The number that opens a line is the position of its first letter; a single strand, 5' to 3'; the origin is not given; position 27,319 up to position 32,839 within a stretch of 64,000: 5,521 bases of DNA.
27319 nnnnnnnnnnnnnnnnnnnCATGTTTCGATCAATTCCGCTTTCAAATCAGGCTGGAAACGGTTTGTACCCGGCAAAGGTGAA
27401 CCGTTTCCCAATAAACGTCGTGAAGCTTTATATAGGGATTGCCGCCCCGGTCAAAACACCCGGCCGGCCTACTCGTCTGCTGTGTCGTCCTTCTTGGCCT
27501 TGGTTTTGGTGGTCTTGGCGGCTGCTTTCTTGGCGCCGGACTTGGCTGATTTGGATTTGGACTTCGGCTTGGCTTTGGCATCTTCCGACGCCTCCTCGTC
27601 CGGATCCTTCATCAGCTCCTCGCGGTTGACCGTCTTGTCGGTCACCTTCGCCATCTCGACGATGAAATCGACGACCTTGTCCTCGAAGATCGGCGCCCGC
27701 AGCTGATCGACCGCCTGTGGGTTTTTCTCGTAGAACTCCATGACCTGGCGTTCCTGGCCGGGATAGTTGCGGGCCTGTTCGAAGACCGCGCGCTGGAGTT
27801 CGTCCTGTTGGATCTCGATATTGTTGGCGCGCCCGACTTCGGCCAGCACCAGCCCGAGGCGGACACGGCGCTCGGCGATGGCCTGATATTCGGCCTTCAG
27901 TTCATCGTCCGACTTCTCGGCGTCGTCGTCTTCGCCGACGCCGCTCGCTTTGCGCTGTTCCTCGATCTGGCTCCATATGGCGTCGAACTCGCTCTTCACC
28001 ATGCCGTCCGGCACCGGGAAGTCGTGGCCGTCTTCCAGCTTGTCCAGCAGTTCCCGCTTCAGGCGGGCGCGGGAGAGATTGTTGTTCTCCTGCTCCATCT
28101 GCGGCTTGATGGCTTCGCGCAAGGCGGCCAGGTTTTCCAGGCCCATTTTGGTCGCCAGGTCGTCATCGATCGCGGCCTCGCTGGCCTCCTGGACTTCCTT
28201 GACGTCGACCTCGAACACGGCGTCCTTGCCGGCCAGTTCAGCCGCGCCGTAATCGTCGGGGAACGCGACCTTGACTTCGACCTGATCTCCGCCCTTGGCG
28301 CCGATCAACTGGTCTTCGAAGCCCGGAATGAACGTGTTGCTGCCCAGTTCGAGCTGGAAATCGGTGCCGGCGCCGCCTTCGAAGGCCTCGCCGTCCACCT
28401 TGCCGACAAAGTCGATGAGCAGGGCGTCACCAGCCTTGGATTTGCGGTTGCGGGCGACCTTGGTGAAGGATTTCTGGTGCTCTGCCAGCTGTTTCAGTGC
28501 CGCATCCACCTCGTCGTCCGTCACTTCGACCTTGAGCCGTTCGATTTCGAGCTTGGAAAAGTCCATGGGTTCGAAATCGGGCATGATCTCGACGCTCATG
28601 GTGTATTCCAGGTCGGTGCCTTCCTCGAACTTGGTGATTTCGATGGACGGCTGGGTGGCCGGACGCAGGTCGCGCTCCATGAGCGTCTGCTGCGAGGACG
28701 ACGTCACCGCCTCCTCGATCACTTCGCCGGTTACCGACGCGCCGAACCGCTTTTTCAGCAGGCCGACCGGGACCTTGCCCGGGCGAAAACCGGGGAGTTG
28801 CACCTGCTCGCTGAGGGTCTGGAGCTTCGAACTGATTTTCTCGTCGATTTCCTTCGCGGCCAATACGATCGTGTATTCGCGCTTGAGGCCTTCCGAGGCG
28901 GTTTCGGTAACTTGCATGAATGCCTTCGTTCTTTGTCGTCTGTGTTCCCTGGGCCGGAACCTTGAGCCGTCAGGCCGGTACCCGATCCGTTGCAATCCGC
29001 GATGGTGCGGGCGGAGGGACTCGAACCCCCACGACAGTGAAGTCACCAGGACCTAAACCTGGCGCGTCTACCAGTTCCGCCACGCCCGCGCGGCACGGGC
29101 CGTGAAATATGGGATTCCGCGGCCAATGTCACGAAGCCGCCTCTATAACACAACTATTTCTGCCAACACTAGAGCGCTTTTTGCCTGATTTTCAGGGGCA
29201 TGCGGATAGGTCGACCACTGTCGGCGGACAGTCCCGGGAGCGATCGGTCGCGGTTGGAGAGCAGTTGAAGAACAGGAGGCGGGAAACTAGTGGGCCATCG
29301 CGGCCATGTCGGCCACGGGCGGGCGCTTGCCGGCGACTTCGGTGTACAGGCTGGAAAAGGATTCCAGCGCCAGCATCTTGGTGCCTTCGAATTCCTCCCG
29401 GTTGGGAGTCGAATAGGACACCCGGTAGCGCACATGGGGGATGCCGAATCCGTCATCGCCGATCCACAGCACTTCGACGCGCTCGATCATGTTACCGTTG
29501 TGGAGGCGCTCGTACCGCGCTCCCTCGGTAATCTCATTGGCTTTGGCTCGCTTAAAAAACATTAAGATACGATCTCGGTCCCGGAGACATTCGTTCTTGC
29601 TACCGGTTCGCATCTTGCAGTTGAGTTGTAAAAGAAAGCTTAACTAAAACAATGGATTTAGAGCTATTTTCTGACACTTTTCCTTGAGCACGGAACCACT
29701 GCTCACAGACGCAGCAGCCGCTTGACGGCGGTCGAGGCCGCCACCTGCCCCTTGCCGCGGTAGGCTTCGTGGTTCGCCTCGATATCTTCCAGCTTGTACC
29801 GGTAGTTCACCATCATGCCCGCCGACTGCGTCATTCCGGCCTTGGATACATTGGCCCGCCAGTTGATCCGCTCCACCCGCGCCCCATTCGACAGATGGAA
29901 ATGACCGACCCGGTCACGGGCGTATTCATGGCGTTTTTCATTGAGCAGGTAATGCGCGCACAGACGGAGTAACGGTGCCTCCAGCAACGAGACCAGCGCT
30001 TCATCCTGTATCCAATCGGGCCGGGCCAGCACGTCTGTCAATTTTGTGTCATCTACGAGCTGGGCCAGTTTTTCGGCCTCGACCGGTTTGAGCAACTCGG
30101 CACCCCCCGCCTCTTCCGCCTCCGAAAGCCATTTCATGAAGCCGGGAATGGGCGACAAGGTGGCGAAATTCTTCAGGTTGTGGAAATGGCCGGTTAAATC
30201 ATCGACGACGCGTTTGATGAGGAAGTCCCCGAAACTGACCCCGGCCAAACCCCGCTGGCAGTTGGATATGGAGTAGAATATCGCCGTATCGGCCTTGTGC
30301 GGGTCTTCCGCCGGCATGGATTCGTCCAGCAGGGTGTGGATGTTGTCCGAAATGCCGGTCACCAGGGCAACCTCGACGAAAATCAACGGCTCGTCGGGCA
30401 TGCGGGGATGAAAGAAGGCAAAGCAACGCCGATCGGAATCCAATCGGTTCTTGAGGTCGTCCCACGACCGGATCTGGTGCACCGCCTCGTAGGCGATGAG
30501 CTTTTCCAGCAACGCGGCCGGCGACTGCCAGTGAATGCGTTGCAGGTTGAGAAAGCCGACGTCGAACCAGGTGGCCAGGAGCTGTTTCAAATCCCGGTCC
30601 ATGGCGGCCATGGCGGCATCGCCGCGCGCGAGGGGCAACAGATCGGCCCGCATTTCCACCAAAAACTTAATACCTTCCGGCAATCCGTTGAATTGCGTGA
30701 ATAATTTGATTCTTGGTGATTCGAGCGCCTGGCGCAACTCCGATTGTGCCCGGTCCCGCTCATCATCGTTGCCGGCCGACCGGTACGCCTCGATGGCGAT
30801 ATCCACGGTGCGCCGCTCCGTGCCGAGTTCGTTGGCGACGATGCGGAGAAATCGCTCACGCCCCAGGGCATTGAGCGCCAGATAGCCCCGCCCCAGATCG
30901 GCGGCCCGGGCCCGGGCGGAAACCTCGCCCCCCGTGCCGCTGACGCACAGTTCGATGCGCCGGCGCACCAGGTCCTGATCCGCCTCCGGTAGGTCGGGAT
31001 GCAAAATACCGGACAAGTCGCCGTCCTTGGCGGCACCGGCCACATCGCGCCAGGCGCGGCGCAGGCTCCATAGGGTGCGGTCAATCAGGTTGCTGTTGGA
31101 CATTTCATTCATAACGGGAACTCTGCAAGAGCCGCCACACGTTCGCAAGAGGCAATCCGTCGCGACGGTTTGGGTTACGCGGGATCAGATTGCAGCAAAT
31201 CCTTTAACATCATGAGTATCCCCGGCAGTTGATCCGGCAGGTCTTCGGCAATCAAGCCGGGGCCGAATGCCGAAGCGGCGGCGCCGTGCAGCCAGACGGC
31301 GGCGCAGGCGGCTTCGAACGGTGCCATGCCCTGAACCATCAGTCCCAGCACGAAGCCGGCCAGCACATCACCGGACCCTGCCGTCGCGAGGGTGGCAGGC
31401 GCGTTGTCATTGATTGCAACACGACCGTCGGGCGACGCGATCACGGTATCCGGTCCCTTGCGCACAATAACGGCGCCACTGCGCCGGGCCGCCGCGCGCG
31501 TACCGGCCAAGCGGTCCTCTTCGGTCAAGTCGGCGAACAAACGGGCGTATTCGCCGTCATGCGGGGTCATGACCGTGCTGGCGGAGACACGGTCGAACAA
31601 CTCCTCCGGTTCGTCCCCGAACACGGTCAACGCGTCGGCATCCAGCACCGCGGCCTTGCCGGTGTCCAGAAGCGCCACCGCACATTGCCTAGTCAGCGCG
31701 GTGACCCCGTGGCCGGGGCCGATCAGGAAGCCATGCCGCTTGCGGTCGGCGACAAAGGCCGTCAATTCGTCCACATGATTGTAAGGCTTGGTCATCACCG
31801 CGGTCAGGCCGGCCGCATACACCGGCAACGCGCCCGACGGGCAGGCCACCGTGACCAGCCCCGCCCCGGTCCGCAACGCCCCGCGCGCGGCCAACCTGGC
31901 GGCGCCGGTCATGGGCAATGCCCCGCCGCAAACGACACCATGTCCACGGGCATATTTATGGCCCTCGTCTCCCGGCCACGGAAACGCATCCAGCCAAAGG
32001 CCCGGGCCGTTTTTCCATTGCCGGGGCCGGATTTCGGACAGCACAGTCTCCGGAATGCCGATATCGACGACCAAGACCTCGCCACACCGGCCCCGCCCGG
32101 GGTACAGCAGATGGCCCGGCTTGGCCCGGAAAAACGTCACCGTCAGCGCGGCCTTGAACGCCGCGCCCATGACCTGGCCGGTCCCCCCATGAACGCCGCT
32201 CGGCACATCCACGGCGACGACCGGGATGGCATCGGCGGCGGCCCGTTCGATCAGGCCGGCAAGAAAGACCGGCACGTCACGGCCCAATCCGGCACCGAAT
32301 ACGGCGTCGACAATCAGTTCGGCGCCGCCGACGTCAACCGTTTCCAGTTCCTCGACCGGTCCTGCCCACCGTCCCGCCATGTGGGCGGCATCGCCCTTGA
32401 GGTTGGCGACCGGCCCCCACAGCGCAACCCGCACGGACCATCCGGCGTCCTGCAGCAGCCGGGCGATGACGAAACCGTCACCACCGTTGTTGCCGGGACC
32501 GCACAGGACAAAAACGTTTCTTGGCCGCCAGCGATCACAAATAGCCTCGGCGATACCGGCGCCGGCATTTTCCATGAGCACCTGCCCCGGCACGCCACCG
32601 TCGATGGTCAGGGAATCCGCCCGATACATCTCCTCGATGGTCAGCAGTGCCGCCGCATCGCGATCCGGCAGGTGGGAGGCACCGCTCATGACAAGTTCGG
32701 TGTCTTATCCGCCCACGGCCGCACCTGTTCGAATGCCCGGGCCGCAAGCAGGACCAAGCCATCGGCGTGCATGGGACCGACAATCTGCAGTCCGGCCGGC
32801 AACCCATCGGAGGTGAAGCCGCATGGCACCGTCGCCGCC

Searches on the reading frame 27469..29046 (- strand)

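Call 45: search_protein_families(library=pfam, proteins=[window:27469-29046:-], max_evalue=0.00001)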
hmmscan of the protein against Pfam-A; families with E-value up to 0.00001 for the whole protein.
window:27469-29046:- (525 aa): 3 families
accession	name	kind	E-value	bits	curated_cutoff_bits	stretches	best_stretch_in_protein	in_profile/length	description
PF05697.18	Trigger_N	-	1.2e-40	139.6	22.2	1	44-187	1-144/144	Bacterial trigger factor protein (TF)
PF05698.19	Trigger_C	-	3e-38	131.8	22.7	1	306-464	2-162/162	Bacterial trigger factor protein (TF) C-terminus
PF00254.34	FKBP_C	-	2.8e-16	60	21.1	1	201-282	3-93/94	FKBP-type peptidyl-prolyl cis-trans isomerase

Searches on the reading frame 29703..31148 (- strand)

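Call 45: search_protein_families(library=pfam, proteins=[window:29703-31148:-], max_evalue=0.00001)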
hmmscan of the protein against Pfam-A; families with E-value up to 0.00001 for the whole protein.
window:29703-31148:- (481 aa): 2 families
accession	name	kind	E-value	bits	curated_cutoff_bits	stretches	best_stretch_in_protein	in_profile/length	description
PF05292.17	MCD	-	2.7e-110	368.4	23.2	1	198-452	1-253/253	Malonyl-CoA decarboxylase C-terminal domain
PF17408.7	MCD_N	-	2e-24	86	22.4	1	109-195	2-85/85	Malonyl-CoA decarboxylase N-terminal domain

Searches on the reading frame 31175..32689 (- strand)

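Call 45: search_protein_families(library=pfam, proteins=[window:31175-32689:-], max_evalue=0.00001)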
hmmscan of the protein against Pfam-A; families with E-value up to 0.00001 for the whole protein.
window:31175-32689:- (504 aa): 2 families
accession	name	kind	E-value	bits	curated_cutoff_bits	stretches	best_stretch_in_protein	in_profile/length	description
PF01256.23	Carb_kinase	-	1.3e-50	172.6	27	1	253-475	3-223/242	NAD(P)H-hydrate dehydratase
PF03853.21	YjeF_N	-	1e-39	136.6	24.9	1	36-192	2-169/169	YjeF-related protein N-terminus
